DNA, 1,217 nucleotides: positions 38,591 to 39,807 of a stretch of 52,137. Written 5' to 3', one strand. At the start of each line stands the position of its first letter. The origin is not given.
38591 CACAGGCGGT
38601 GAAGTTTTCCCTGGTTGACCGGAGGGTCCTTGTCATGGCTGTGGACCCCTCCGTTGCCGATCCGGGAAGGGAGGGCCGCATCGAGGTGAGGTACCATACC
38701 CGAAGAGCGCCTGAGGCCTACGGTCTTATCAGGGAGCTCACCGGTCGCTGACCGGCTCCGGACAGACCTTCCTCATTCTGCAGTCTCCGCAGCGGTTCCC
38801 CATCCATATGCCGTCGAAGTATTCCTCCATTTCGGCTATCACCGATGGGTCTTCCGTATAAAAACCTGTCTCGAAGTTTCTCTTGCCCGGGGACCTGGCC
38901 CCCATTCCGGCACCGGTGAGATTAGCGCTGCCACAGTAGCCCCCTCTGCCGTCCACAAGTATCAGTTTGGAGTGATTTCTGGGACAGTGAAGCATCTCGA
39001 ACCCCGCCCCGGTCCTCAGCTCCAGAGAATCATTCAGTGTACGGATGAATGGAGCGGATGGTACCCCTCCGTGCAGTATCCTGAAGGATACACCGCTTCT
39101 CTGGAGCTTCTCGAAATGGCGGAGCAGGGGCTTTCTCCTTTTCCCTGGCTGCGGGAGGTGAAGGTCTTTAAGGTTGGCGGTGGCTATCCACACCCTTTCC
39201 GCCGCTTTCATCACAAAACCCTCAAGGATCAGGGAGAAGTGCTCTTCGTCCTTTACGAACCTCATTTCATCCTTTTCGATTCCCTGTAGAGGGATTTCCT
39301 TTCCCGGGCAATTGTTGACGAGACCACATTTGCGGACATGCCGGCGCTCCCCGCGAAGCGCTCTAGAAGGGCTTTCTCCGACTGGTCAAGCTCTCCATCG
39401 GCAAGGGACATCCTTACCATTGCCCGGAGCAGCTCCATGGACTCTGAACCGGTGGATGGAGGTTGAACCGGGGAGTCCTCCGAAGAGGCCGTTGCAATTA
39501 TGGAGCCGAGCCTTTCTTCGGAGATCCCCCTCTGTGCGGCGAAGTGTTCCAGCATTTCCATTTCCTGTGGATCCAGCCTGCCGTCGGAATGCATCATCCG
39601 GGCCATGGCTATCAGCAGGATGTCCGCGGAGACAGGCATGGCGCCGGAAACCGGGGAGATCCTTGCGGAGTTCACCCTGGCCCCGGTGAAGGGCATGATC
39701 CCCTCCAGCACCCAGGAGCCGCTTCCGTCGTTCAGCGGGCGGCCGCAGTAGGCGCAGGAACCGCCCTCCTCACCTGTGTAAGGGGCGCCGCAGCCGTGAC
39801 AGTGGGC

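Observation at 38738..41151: Translationally coupled pair: Tim44-like/zinc-ribbon/TerB membrane protein + single-HKD PLD enzyme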

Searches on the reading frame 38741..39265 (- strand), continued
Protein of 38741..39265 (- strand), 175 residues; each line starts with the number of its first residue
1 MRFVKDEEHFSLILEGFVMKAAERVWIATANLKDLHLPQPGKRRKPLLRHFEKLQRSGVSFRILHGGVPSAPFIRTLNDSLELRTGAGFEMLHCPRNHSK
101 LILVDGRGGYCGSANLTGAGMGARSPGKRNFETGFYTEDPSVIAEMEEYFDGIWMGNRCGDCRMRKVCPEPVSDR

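Call 50: find_homologous_proteins(query=A1, max_evalue=1e-10)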
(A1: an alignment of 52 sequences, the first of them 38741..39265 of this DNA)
Query A1 (52 sequences) (175 aa, profile of the alignment): 7958 proteins with E <= 1e-10 among 8000 candidates; the best 120 are listed.
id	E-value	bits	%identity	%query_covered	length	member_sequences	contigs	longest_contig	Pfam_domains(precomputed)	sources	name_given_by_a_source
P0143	7.4e-74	265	57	98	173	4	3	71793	PF13091.13,PF09565.17,PF00614.29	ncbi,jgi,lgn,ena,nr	ncbi:MAG: phospholipase D family protein [Candidatus Sabulitectum sp.]|nr:phospholipase D family pro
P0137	9.0e-73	261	58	98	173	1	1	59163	PF13091.13,PF09565.17,PF00614.29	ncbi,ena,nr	ncbi:MAG: phospholipase D family protein [Candidatus Sabulitectum sp.]|nr:phospholipase D family pro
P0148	4.5e-72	259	55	98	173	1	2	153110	PF13091.13,PF09565.17,PF00614.29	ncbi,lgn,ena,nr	ncbi:MAG: phospholipase D family protein [Candidatus Sabulitectum sp.]|nr:phospholipase D family pro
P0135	8.1e-72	258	58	98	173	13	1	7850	PF13091.13,PF09565.17,PF00614.29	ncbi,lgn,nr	ncbi:MAG: phospholipase D family protein [Candidatus Fermentibacteria bacterium]|nr:phospholipase D 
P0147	8.3e-72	258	56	98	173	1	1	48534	PF13091.13,PF09565.17,PF00614.29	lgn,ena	-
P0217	8.8e-72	258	42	99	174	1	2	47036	PF13091.13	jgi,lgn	jgi:phosphatidylserine/phosphatidylglycerophosphate/cardiolipin synthase-like enzyme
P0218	1.1e-71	258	38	97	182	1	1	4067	PF13091.13,PF00614.29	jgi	-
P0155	1.3e-71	258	49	98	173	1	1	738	PF13091.13,PF00614.29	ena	-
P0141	1.5e-71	257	56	98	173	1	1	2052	PF13091.13,PF00614.29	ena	-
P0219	1.6e-71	257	44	98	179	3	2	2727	PF13091.13,PF00614.29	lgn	-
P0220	1.7e-71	257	41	96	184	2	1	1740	PF13091.13,PF00614.29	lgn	-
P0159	1.7e-71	257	44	98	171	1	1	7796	PF13091.13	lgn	-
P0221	2.4e-71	257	45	97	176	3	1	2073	PF13091.13,PF00614.29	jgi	jgi:phosphatidylserine/phosphatidylglycerophosphate/cardiolipin synthase-like enzyme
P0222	2.6e-71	257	40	97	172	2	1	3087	PF13091.13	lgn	-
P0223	2.6e-71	257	46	99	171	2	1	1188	PF13091.13,PF00614.29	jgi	jgi:phosphatidylserine/phosphatidylglycerophosphate/cardiolipin synthase-like enzyme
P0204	6.1e-71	255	40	96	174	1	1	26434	PF13091.13,PF00614.29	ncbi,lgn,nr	ncbi:phospholipase [Candidatus Fermentibacteria bacterium]|nr:phospholipase [Candidatus Fermentibact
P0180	4.4e-70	253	43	98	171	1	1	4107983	PF13091.13,PF00614.29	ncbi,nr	ncbi:phospholipase [Verrucomicrobia bacterium S94]|nr:phospholipase [Verrucomicrobia bacterium S94]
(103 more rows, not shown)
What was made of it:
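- The PLD family has at least 7958 clusters at E<=1e-10, all about 171-216 aa (call 50).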

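Call 51: find_encoding_contigs(protein=P0156, flank=6000, max_places=1)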
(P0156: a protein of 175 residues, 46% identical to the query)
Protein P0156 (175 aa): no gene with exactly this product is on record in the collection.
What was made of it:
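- Tried and rejected: A look-up of P0156, one of the closest unpaired relatives by sequence identity (46%), found no record (call 51).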

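Call 52: find_related_loci(query=A1, collection=metagenome_contigs, flank=5000)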
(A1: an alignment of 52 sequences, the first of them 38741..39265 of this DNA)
Query A1 (175 aa) in metagenome_contigs; peptide patterns used: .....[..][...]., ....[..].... (x = any residue, [..] = any of these).
600 stretches matched a pattern (row limit reached: there are more); 568 encode a relative of the query (tblastn E <= 1e-3); the best 80 are kept; 80 distinct loci.
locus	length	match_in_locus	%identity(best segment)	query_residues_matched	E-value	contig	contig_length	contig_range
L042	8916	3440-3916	48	13-172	1e-51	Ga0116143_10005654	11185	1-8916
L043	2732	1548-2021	46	13-172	9e-48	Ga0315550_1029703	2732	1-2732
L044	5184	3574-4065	46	7-172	8e-48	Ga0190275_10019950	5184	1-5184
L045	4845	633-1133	41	6-172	2e-46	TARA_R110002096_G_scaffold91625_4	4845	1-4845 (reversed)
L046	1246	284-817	45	1-172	4e-48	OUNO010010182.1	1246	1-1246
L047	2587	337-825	45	1-173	3e-46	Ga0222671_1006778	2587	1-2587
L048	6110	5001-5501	46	1-168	1e-45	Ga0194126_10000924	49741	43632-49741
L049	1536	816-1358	45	1-175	2e-46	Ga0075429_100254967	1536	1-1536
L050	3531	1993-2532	45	1-175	2e-44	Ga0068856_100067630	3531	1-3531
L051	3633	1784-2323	44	1-175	6e-44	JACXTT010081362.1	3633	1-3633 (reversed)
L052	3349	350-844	46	1-168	1e-43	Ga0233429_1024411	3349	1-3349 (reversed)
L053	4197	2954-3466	41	1-174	3e-43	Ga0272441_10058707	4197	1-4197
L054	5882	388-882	45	3-170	4e-43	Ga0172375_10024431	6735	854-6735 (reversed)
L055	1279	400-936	43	3-175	2e-44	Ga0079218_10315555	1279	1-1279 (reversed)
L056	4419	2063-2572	43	3-172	1e-42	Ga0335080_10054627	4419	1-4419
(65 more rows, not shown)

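Call 67: search_protein_families(library=phrogs, proteins=[window:38741-39265:-], max_evalue=0.001)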
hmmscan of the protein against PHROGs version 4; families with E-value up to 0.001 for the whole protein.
window:38741-39265:- (175 aa): 0 families

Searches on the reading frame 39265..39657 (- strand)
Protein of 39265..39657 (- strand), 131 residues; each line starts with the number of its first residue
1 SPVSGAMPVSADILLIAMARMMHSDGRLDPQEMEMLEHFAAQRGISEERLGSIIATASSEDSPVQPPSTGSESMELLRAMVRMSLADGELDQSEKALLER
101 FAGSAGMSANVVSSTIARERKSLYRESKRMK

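Call 64: search_protein_families(library=pfam, proteins=[window:39265-39657:-], max_evalue=10)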
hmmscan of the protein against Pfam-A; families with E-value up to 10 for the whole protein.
seq(131 aa): 4 families
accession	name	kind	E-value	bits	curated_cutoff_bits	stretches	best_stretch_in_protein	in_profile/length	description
PF04391.17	DUF533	-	2e-10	41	29.6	2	65-110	62-107/178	Protein of unknown function (DUF533)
PF05099.18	TerB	-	6.1e-10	39.9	24.4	2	73-109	74-110/118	Tellurite resistance protein TerB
PF20432.4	Xre-like-HTH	-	0.22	12.3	25.8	0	96-128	13-43/63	Antitoxin Xre-like helix-turn-helix domain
PF13490.11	zf-HC2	-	0.23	12.1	22.2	1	86-100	12-26/35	Putative zinc-finger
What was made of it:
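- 39265..39639 (-): Residues 505-629: TerB/DUF533 (DjlA-N/YebE-like) helical domain with two DGxxDxxE motifs. Pfam TerB 6e-10 and DUF533 2e-10 on the isolated segment, call 64.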
